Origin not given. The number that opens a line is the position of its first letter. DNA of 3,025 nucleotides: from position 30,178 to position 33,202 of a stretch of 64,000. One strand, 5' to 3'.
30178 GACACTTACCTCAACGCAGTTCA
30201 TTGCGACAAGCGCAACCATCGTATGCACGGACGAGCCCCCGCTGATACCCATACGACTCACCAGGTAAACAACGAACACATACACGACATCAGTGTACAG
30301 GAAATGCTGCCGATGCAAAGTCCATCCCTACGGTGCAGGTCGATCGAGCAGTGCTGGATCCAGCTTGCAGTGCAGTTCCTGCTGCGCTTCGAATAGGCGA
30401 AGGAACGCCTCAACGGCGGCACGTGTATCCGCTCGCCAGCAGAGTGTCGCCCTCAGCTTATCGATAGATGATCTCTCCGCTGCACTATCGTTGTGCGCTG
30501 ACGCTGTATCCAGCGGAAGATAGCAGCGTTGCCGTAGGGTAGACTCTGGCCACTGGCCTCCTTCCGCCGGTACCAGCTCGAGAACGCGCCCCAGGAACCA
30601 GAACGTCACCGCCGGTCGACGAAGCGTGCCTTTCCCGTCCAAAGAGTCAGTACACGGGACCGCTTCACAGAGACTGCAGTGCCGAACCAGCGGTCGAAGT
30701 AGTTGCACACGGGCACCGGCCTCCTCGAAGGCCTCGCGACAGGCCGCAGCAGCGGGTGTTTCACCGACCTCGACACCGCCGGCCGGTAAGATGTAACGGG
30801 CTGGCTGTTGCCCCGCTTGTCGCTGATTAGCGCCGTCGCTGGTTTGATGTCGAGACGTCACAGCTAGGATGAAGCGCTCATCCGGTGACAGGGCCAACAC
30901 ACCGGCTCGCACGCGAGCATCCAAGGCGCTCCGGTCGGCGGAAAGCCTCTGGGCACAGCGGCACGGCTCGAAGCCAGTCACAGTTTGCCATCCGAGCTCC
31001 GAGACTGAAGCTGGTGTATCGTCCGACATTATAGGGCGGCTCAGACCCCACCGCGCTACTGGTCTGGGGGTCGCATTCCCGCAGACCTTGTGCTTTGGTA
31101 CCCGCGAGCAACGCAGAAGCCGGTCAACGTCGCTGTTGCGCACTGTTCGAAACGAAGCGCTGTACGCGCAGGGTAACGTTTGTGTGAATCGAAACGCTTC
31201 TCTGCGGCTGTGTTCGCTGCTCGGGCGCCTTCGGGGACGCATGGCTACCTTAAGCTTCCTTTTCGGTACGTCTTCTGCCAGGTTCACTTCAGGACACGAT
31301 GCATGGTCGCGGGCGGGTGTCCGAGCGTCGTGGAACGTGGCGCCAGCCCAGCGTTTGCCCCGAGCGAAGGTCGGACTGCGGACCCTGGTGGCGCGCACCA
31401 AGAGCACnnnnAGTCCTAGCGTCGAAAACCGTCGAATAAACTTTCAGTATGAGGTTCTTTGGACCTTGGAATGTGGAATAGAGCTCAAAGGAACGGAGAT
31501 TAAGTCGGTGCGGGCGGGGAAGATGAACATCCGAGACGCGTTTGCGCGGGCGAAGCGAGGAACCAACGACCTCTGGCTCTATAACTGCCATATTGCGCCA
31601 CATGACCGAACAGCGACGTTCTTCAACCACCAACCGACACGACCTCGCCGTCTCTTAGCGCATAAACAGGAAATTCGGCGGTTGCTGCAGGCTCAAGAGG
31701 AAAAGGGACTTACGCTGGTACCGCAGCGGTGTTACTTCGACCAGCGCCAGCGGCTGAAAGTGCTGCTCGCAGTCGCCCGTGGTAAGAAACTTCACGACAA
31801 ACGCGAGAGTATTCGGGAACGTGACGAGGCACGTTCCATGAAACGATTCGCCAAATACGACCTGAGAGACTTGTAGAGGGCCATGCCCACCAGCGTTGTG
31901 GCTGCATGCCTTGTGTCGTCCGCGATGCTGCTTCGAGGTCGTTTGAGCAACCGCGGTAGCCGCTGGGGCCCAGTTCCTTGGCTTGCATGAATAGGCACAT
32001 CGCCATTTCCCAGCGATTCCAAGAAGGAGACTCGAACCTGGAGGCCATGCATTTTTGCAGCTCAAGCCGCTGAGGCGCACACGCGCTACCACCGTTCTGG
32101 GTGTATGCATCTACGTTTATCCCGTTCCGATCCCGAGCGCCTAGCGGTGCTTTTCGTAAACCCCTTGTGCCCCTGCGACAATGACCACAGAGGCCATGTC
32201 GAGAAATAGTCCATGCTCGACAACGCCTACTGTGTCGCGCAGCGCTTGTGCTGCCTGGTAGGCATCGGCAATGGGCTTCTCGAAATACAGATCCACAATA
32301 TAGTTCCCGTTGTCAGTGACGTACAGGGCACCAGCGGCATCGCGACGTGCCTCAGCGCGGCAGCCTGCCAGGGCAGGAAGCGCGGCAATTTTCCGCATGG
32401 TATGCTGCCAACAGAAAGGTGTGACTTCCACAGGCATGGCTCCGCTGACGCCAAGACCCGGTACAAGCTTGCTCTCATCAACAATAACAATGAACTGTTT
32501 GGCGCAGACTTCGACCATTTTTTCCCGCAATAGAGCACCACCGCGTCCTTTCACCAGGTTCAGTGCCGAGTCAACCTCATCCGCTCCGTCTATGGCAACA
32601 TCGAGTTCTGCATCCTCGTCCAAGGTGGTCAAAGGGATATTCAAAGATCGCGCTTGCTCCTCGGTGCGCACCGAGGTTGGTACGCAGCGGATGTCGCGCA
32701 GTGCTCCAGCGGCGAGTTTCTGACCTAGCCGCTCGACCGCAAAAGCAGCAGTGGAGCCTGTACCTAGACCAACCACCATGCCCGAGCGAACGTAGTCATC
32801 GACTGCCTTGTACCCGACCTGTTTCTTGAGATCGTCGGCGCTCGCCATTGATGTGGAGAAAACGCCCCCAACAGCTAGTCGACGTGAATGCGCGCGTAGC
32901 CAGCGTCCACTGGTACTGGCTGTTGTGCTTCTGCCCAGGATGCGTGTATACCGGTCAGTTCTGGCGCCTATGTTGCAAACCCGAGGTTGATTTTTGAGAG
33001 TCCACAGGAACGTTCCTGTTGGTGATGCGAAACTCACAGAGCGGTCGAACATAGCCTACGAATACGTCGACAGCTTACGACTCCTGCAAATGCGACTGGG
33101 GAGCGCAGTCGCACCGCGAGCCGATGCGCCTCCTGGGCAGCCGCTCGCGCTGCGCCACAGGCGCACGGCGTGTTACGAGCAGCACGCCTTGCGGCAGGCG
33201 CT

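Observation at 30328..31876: Nuclear SmpB gene with an organellar presequence, arranged head-to-head with a Nudix hydrolase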

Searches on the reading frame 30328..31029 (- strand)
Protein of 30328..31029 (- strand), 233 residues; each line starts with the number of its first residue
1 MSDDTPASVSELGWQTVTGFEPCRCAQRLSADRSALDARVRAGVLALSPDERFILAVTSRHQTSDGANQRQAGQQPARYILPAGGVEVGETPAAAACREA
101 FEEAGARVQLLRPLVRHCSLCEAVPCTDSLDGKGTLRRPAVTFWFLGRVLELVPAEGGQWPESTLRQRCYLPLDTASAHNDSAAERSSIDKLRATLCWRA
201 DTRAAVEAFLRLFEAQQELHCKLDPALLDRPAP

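Call 27: find_homologous_proteins(query=window:30328-30999:-)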
Query window:30328-30999:- (223 aa): 3 proteins with E <= 0.001 among 2485 candidates.
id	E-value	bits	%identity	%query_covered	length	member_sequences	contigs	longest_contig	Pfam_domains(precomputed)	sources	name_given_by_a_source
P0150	4.7e-142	489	99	100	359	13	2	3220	PF00293.35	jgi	jgi:8-oxo-dGTP pyrophosphatase MutT (NUDIX family)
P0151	2.2e-65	238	63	84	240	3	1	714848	PF00293.35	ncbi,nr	ncbi:hypothetical protein CCYA_CCYA04G1384 [Cyanidiococcus yangmingshanensis]|nr:hypothetical protei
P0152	3.8e-60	221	60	88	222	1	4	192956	PF00293.35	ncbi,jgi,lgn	jgi:8-oxo-dGTP pyrophosphatase MutT (NUDIX family)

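Call 34: search_solved_structures(query=window:30328-31029:-, max_evalue=0.01, show_alignments=2)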
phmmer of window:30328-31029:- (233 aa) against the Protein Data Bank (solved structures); distinct sequences matched with E-value up to 0.01: 22.
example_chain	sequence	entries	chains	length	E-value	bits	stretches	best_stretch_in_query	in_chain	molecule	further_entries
3mcf_A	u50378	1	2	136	3.2e-05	26.9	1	70-112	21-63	Diphosphoinositol polyphosphate phosphohydrolase 3-alpha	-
2duk_A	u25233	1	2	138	0.0001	25.2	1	70-112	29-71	MS0616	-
7nnj_A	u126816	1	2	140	0.0001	25.2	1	70-112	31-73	Diphosphoinositol polyphosphate phosphohydrolase 2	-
5ltu_A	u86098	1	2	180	0.00016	24.6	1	70-112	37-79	Diphosphoinositol polyphosphate phosphohydrolase 2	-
2yvm_A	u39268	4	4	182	0.00019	24.4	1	53-115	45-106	MutT/nudix family protein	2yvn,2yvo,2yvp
9t48_A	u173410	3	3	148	0.00021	24.2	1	71-110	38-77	Diphosphoinositol polyphosphate phosphohydrolase 1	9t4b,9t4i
9t4m_A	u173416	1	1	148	0.00022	24.2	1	71-110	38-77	Diphosphoinositol polyphosphate phosphohydrolase 1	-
6pck_A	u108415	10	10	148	0.00022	24.2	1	71-110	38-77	Diphosphoinositol polyphosphate phosphohydrolase 1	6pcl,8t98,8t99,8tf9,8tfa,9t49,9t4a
9t4c_A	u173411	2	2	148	0.00022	24.2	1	71-110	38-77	Diphosphoinositol polyphosphate phosphohydrolase 1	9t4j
9t4f_A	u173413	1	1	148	0.00022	24.2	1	71-110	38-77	Diphosphoinositol polyphosphate phosphohydrolase 1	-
9t4k_A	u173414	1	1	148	0.00022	24.2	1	71-110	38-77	Diphosphoinositol polyphosphate phosphohydrolase 1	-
9t4l_A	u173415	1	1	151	0.00022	24.1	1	71-110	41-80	Diphosphoinositol polyphosphate phosphohydrolase 1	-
6wo7_A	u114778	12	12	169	0.00028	23.8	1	71-110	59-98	Diphosphoinositol polyphosphate phosphohydrolase 1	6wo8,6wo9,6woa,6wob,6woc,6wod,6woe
7tn4_A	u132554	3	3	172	0.00029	23.8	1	71-110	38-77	Diphosphoinositol polyphosphate phosphohydrolase 1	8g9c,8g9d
2fvv_A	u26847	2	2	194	0.00036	23.5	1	71-110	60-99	Diphosphoinositol polyphosphate phosphohydrolase 1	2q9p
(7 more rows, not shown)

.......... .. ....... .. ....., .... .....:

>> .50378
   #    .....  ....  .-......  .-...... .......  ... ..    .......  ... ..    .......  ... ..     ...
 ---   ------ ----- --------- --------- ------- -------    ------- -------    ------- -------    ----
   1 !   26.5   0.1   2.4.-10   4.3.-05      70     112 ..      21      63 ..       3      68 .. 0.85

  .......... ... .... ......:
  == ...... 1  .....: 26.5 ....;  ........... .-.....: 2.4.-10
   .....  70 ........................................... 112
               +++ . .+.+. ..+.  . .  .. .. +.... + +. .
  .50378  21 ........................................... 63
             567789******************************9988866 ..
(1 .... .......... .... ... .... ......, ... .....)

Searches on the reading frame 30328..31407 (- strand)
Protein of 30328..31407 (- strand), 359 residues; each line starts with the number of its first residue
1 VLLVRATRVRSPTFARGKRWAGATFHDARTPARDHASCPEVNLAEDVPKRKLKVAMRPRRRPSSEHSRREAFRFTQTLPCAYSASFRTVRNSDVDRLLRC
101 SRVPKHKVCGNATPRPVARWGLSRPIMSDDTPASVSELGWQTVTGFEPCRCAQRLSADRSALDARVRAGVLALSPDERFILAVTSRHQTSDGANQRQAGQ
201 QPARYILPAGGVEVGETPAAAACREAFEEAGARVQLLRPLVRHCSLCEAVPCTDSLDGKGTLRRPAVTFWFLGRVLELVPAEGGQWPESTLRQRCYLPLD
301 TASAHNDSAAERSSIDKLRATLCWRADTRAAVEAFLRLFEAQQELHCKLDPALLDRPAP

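Call 4: search_protein_families(library=pfam, proteins=[window:30328-31407:-], max_evalue=0.01)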
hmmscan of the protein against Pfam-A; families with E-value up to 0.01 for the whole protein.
window:30328-31407:- (359 aa): 1 family
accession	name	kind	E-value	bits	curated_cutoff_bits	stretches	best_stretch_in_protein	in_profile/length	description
PF00293.34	NUDIX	-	1.5e-11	44.9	21.1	1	165-313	3-129/134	NUDIX domain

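Call 5: search_protein_families(library=ncbifam, proteins=[window:30328-31407:-], max_evalue=0.01)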
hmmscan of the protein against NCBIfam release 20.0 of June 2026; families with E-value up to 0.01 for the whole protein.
window:30328-31407:- (359 aa): 11 families
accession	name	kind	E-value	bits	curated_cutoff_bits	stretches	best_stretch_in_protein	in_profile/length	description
NF041652.1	Nud_hyd_Dein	equivalog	1.1e-08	35.5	200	1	168-240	16-80/152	Nudix hydrolase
NF001938.0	PRK00714.1-5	equivalog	2.4e-05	23.8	116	1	159-233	7-75/172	RNA pyrophosphohydrolase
TIGR02705.1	nudix_YtkD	equivalog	0.00012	21.6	154.4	1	207-237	49-79/156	RNA deprotection pyrophosphohydrolase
TIGR00052.1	TIGR00052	subfamily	0.00021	20.9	79.55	1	193-241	73-118/188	nudix-type nucleoside diphosphatase, YffH/AdpP family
NF006530.0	PRK08999.1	equivalog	0.0013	17.9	245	1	195-242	24-72/315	Nudix family hydrolase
NF052459.1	OxoGTPPhMutT1Mycb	equivalog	0.003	16.7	475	1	205-241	31-67/292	8-oxo-(d)GTP phosphatase MutT1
NF008044.0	PRK10776.1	equivalog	0.0035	17.2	148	1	196-238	23-66/130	8-oxo-dGTP diphosphatase MutT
NF008003.0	PRK10729.1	equivalog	0.0035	16.6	248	1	202-243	89-130/210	ADP-ribose diphosphatase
TIGR00586.1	mutt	equivalog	0.004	17.2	97.9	1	195-235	23-64/129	8-oxo-dGTP diphosphatase MutT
NF001935.0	PRK00714.1-2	equivalog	0.0059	16.1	259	1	205-242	33-70/183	RNA pyrophosphohydrolase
NF001299.0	PRK00241.1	equivalog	0.0095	15.4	158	0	200-238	156-194/263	NAD(+) diphosphatase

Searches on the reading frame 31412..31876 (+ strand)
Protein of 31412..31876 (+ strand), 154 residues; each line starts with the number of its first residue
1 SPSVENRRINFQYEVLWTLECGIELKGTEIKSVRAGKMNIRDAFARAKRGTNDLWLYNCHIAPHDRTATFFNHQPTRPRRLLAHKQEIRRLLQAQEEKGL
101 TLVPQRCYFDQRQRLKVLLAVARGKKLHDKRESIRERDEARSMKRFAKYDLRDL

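Call 45: find_related_loci(query=window:31412-31876:+, collection=genome_contigs, flank=1500)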
Query window:31412-31876:+ (154 aa) in genome_contigs; peptide patterns used: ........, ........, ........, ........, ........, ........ (x = any residue, [..] = any of these).
48 stretches matched a pattern, but none encodes a relative of the query by tblastn (E <= 1e-3).

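Call 47: find_related_loci(query=A4, collection=genome_contigs, flank=1500)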
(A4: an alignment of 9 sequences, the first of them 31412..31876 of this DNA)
Query A4 (154 aa) in genome_contigs; peptide patterns used: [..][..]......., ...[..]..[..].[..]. (x = any residue, [..] = any of these).
600 stretches matched a pattern (row limit reached: there are more); 599 encode a relative of the query (tblastn E <= 1e-3); the best 80 are kept; 80 distinct loci.
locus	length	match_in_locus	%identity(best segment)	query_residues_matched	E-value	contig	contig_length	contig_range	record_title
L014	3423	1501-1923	54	5-148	2e-50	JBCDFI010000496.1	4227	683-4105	MAG: Cyanobacteria bacterium P01_H01_bin.105 k141_53591_length_4227_cov_64.0614, whole genome shotgun sequence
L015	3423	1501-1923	54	5-148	2e-48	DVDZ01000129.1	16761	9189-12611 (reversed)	MAG TPA_asm: Thermosynechococcus sp. M46_R2017_013 NODE_355_length_16761_cov_2.578694, whole genome shotgun sequence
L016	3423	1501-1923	54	5-148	3e-48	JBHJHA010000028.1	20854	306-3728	MAG: Leptolyngbyaceae cyanobacterium isolate sb_S12C1667 S12Ck141_509956, whole genome shotgun sequence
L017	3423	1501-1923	51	5-148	8e-47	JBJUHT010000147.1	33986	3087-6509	MAG: Dolichospermum sp. isolate samp_4312_semibin_243 samp_4312_604683, whole genome shotgun sequence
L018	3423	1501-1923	51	5-148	5e-46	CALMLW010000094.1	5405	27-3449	MAG TPA_asm: uncultured Synergistaceae bacterium isolate SRR5007357_bin.92_CONCOCT_v1.1_MAG genome assembly, contig: ERZ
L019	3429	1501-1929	52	5-146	4e-46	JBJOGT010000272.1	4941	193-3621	MAG: Cyanobacteriota bacterium isolate sharkriverslough_2019_sw_WHONDRS-S19S_0042_B_bin.109 scaffold_1517226, whole geno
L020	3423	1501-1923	51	5-148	1e-45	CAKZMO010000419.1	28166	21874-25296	MAG TPA_asm: uncultured cyanobacterium isolate SRR4030105_bin.167_CONCOCT_v1.1_MAG genome assembly, contig: ERZ781359.77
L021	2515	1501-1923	53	5-148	5e-45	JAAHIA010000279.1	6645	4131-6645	MAG: Leptolyngbya sp. SIO4C1 4C1_NODE_279, whole genome shotgun sequence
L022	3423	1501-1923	52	5-148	4e-44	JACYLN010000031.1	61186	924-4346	MAG: Leptolyngbyaceae cyanobacterium C42_A2020_001 NODE_1158_length_61186_cov_8.601446, whole genome shotgun sequence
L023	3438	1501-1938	50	5-153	2e-44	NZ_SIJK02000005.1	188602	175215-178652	Candidatus Chloroploca mongolica isolate M50-1 NODE_5_length_188602_cov_61.420611, whole genome shotgun sequence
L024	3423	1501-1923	49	5-148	2e-44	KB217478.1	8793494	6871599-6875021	Calothrix sp. PCC 7103 genomic scaffold Cal7103DRAFT_CPM.6, whole genome shotgun sequence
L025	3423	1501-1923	51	5-148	5e-44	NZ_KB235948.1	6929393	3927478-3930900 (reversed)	Oscillatoria sp. PCC 10802 Osc10802DRAFT_Contig7.7, whole genome shotgun sequence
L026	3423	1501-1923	48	5-148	8e-44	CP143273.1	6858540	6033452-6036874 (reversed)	MAG: Phormidium sp. isolate R1S1 chromosome, complete genome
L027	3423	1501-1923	45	5-148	8e-44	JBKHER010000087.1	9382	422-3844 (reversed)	MAG: Halothece sp. isolate D1M05_20 NODE_6725_length_9382_cov_9.090919, whole genome shotgun sequence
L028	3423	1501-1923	49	6-149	1e-43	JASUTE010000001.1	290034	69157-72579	MAG: Candidatus Cloacimonadota bacterium isolate DJKA99_ANT-F21_bin.36 scaffold_2, whole genome shotgun sequence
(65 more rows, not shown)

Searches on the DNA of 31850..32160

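Call 41: search_rna_families(source=window, start=31850, end=32160, threshold=evalue, max_evalue=10, show_alignments=3)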
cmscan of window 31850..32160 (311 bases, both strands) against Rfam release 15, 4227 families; matches with E-value up to 10: 0.
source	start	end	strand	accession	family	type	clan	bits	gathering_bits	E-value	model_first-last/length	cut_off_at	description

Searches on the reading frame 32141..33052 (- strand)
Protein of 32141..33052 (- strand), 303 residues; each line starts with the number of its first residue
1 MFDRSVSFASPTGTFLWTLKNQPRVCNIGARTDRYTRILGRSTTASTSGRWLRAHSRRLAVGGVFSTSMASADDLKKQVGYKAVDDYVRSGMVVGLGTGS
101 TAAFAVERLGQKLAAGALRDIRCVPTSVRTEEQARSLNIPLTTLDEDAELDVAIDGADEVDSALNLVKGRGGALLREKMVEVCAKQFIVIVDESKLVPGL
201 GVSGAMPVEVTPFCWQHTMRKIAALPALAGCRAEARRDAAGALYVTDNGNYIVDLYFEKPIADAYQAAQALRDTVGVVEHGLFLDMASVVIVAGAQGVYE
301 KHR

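Call 4: search_protein_families(library=pfam, proteins=[window:32141-33052:-], max_evalue=0.01)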
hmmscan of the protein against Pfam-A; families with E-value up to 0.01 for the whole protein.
window:32141-33052:- (303 aa): 1 family
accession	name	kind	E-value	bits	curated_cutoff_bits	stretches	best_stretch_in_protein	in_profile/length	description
PF06026.20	Rib_5-P_isom_A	-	2.2e-63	213.4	26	1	123-297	2-173/173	Ribose 5-phosphate isomerase A (phosphoriboisomerase A)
